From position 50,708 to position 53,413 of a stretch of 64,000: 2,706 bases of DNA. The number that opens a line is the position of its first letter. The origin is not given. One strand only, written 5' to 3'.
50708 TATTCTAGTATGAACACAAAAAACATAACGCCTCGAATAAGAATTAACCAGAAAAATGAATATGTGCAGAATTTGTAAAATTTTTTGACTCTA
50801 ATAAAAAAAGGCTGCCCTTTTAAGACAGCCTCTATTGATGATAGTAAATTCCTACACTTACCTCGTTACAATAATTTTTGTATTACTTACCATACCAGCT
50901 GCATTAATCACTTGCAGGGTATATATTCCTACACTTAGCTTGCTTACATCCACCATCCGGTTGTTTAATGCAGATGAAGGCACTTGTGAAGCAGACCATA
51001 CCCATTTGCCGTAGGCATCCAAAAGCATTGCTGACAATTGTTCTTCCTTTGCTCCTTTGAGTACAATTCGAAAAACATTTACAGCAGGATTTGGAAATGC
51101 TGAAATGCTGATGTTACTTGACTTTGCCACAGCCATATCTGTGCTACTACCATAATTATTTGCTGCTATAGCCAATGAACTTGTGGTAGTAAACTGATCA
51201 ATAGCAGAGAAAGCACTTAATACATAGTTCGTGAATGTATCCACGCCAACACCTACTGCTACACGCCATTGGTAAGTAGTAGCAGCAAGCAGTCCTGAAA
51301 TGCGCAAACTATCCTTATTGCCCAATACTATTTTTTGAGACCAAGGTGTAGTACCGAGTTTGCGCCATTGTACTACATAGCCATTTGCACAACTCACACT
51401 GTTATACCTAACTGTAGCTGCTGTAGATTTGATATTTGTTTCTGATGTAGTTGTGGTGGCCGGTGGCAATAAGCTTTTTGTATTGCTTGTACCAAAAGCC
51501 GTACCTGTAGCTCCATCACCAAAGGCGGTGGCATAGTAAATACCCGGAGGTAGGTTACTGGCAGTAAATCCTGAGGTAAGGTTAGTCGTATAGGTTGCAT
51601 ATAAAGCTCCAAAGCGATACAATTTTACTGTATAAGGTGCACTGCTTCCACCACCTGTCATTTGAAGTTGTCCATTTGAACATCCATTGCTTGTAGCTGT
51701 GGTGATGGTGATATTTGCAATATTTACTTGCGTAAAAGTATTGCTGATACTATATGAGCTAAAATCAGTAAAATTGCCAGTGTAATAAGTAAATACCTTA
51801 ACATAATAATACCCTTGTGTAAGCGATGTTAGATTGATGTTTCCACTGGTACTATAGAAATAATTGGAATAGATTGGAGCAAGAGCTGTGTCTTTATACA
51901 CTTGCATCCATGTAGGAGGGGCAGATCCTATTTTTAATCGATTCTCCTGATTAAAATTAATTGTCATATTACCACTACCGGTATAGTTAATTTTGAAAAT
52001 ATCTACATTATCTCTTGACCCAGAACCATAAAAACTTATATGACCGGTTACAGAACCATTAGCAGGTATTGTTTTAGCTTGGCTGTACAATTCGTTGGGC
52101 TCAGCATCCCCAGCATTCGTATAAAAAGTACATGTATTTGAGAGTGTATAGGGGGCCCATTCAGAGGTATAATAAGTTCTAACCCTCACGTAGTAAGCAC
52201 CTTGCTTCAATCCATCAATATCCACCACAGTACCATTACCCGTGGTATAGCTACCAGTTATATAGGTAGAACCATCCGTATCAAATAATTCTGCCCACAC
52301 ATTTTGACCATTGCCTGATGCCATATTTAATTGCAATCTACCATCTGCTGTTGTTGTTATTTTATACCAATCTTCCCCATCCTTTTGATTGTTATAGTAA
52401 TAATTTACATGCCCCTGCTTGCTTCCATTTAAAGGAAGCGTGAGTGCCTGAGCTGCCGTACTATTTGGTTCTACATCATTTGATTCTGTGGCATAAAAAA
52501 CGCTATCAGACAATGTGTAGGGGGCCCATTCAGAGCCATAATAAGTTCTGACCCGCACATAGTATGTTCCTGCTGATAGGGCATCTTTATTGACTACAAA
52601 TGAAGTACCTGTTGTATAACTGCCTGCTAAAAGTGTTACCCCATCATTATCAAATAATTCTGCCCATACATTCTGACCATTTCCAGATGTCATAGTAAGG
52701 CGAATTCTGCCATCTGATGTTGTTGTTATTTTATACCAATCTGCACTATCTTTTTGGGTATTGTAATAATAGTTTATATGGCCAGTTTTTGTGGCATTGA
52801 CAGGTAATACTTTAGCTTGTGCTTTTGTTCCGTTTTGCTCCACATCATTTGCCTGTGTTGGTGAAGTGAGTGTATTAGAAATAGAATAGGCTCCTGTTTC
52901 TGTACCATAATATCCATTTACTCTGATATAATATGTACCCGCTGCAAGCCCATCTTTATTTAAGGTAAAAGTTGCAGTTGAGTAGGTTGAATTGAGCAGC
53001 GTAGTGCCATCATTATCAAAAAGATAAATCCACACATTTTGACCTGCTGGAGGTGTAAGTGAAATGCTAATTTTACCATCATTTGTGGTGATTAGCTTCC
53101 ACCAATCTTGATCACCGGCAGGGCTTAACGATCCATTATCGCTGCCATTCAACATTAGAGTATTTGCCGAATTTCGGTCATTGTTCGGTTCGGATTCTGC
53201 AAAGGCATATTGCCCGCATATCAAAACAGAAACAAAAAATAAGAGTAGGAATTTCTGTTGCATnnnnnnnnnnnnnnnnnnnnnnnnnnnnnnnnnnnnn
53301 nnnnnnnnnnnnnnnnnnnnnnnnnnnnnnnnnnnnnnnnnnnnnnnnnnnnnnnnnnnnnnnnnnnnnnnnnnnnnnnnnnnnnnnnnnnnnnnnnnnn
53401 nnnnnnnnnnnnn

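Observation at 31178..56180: Two paralogous cassettes, each a two-component system divergent from a multi-PPC-domain / Fn3 / T9SS-CTD protein: candidate undescribed signal-controlled secreted system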

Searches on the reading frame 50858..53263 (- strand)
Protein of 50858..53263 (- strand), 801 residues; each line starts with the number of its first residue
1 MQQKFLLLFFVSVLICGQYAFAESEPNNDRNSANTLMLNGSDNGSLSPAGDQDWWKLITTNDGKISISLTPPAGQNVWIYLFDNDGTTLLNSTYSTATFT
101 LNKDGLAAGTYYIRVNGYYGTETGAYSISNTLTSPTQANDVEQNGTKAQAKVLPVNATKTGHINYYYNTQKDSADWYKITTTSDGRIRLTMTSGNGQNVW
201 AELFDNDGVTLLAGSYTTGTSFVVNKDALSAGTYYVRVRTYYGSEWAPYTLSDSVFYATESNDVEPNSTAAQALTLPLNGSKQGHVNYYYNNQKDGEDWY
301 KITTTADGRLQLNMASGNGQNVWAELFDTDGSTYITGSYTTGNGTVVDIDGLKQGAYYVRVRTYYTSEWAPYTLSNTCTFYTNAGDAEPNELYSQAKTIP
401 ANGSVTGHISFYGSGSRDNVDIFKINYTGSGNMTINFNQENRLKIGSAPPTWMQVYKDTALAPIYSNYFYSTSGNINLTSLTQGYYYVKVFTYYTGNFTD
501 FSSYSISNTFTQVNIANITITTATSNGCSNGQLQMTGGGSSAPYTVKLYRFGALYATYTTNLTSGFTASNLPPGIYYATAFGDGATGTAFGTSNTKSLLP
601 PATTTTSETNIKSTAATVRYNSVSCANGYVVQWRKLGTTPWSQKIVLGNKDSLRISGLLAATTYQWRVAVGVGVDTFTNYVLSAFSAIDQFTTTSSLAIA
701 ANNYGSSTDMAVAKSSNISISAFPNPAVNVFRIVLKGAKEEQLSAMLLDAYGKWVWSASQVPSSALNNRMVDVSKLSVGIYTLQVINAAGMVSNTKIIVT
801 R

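Call 6: search_protein_families(library=pfam, proteins=[window:50858-53263:-], max_evalue=0.01)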
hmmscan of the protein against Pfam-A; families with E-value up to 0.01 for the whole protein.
window:50858-53263:- (801 aa): 5 families
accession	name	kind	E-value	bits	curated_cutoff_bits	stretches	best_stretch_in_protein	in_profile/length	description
PF18962.6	Por_Secre_tail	-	6.8e-22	78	27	1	723-799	2-75/75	Secretion system C-terminal sorting domain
PF04151.21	PPC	-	4.8e-20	72.7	25.9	3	174-239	2-69/70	Bacterial pre-peptidase C-terminal domain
PF18416.6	GbpA_2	-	0.00011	22.8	26.6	0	63-96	5-38/101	N-acetylglucosamine binding protein domain 2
PF14734.12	DUF4469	-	0.0055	17.1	22.6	0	228-244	73-89/101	Domain of unknown function (DUF4469) with IG-like fold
PF13464.11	RodZ_C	-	0.0056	17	23.9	0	197-226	6-35/72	RodZ C-terminal domain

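Call 7: search_protein_families(library=ncbifam, proteins=[window:50858-53263:-], max_evalue=0.01)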
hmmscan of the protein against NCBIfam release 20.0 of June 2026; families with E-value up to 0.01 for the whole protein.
window:50858-53263:- (801 aa): 1 family
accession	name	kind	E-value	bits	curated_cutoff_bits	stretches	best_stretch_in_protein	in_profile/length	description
TIGR04183.1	Por_Secre_tail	domain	2.7e-19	68.9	23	2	723-799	2-71/72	T9SS type A sorting domain-containing protein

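Call 14: find_homologous_proteins(query=window:50858-53263:-, max_evalue=1e-10)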
Query window:50858-53263:- (801 aa): 443 proteins with E <= 1e-10 among 8000 candidates; the best 120 are listed.
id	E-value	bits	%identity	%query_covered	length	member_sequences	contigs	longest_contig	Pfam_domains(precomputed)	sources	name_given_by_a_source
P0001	0.0e+0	1779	100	100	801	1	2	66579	PF04151.22,PF18962.8,PF14734.13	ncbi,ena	-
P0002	0.0e+0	1295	45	61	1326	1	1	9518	PF04151.22,PF18962.8,PF27154.1,PF14734.13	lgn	-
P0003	0.0e+0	1245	53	81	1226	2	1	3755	PF25059.2,PF04151.22,PF18962.8,PF00041.28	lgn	-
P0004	0.0e+0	1230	49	97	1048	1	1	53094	PF25059.2,PF04151.22,PF18962.8,PF23759.2,PF00041.28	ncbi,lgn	-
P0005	0.0e+0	1149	45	97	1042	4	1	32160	PF04151.22,PF18962.8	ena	-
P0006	0.0e+0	1119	57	97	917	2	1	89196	PF04151.22,PF18962.8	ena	-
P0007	0.0e+0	1083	52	97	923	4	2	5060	PF04151.22,PF18962.8,PF00041.28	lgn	-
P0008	0.0e+0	1082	52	97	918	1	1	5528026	PF04151.22,PF18962.8,PF00041.28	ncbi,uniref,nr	ncbi:T9SS type A sorting domain-containing protein [Panacibacter ginsenosidivorans]|uniref:T9SS type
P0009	0.0e+0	1081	54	97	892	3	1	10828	PF18962.8,PF14734.13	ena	-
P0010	0.0e+0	1079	53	97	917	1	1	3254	PF04151.22,PF22585.4,PF18962.8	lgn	-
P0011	0.0e+0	1076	38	97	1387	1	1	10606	PF25059.2,PF04151.22,PF18962.8,PF11589.15,PF23759.2,PF00041.28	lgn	-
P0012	0.0e+0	1075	52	96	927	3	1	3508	PF25059.2,PF04151.22,PF18962.8,PF00041.28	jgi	-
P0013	0.0e+0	1065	51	97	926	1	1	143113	PF25059.2,PF04151.22,PF18962.8,PF00041.28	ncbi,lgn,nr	ncbi:MAG TPA: pre-peptidase C-terminal domain-containing protein [Parafilimonas sp.]|nr:pre-peptidas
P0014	0.0e+0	1056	50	97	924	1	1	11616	PF25059.2,PF04151.22,PF18962.8,PF00041.28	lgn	-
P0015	0.0e+0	1055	53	97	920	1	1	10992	PF25059.2,PF04151.22,PF18962.8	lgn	-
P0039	8.3e-277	939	47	97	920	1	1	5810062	PF04151.22,PF18539.9,PF18962.8,PF23759.2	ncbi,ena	-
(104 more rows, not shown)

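Call 16: find_encoding_contigs(protein=P0008, flank=8000, max_places=2)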
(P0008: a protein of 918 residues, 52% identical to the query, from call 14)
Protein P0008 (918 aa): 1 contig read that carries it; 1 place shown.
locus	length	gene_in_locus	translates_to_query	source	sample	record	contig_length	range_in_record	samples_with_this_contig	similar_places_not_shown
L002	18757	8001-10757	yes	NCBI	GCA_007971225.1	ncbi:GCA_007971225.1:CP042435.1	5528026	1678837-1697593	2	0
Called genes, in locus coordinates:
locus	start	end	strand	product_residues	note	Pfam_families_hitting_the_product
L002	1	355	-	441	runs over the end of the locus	PF14771:DUF4476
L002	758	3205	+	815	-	PF17900:Peptidase_M1_N, PF01433:Peptidase_M1, PF13646:HEAT_2 (faint)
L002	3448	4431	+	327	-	PF01073:3Beta_HSD, PF01370:Epimerase, PF16363:GDP_Man_Dehyd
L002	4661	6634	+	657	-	PF28559:TPR_SusR (weak), PF00515:TPR_1 (faint), PF07719:TPR_2 (faint), PF13424:TPR_12 (faint), PF13181:TPR_8 (faint), PF13176:TPR_7 (faint), PF07730:HisKA_3, PF02518:HATPase_c, +1 more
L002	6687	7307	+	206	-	PF00072:Response_reg, PF00196:GerE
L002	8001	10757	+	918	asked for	PF04151:PPC, PF00041:fn3, PF18962:Por_Secre_tail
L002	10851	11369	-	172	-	-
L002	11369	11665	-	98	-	PF01910:Thiamine_BP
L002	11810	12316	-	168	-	PF14534:DUF4440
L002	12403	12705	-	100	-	PF06108:DUF952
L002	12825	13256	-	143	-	-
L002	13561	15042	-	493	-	PF01264:Chorismate_synt, PF04480:DUF559, PF18741:MTES_1575 (weak), PF01264:Chorismate_synt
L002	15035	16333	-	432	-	PF00275:EPSP_synthase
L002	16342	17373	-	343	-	PF01761:DHQ_synthase, PF24621:DHQS_C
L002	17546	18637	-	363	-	PF00793:DAHP_synth_1, PF01817:CM_2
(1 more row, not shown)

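Call 17: find_encoding_contigs(protein=P0039, flank=8000, max_places=2)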
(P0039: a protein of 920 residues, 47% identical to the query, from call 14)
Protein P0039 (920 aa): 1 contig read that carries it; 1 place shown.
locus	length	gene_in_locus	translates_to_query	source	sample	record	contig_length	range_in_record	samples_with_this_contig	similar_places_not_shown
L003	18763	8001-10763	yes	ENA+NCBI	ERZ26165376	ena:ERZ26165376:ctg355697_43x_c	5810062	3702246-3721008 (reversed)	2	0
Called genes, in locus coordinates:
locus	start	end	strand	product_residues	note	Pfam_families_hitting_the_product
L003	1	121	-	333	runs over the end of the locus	PF13936:HTH_38, PF00665:rve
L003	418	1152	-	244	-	PF18762:Kinase-PolyVal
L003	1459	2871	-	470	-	PF00144:Beta-lactamase, PF11954:DUF3471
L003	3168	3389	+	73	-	-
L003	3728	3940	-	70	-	-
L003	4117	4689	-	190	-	-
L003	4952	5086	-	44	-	-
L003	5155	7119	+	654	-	PF07730:HisKA_3, PF02518:HATPase_c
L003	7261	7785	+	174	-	PF00072:Response_reg, PF00196:GerE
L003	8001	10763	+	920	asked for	PF23759:GBD_T9SS_assoc (faint), PF04151:PPC (weak), PF18539:DUF5625 (faint), PF04151:PPC, PF18962:Por_Secre_tail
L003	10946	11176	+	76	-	-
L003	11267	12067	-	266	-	PF07978:NIPSNAP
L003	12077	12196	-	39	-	-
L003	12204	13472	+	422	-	-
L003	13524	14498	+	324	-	PF00251:Glyco_hydro_32N (faint), PF22847:Glyco_hydro_43_rel, PF04616:Glyco_hydro_43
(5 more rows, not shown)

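Call 18: find_encoding_contigs(protein=P0001, flank=10000, max_places=2)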
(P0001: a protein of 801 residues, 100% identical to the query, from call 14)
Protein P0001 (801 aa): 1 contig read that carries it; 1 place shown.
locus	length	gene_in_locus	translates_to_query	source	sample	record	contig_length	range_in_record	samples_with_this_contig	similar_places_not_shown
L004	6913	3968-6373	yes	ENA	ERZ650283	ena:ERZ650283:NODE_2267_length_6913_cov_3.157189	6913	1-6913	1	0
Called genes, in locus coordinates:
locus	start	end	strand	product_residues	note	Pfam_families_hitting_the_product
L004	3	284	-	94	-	?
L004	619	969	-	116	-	PF13564:DoxX_2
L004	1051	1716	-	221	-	PF00072:Response_reg, PF00196:GerE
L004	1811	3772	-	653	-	PF07719:TPR_2 (faint), PF00515:TPR_1 (faint), PF13424:TPR_12 (weak), PF13181:TPR_8 (faint), PF13374:TPR_10 (faint), PF07730:HisKA_3 (weak), PF02518:HATPase_c (weak)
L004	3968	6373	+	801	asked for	PF04151:PPC (weak), PF14734:DUF4469 (faint), PF04151:PPC (weak), PF18962:Por_Secre_tail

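Call 32: search_solved_structures(query=window:50858-53263:-, max_evalue=0.01, show_alignments=3)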
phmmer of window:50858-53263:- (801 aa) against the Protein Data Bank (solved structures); distinct sequences matched with E-value up to 0.01: 1.
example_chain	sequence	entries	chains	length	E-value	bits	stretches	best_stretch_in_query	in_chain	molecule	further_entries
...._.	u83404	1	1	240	0.00021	23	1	23-244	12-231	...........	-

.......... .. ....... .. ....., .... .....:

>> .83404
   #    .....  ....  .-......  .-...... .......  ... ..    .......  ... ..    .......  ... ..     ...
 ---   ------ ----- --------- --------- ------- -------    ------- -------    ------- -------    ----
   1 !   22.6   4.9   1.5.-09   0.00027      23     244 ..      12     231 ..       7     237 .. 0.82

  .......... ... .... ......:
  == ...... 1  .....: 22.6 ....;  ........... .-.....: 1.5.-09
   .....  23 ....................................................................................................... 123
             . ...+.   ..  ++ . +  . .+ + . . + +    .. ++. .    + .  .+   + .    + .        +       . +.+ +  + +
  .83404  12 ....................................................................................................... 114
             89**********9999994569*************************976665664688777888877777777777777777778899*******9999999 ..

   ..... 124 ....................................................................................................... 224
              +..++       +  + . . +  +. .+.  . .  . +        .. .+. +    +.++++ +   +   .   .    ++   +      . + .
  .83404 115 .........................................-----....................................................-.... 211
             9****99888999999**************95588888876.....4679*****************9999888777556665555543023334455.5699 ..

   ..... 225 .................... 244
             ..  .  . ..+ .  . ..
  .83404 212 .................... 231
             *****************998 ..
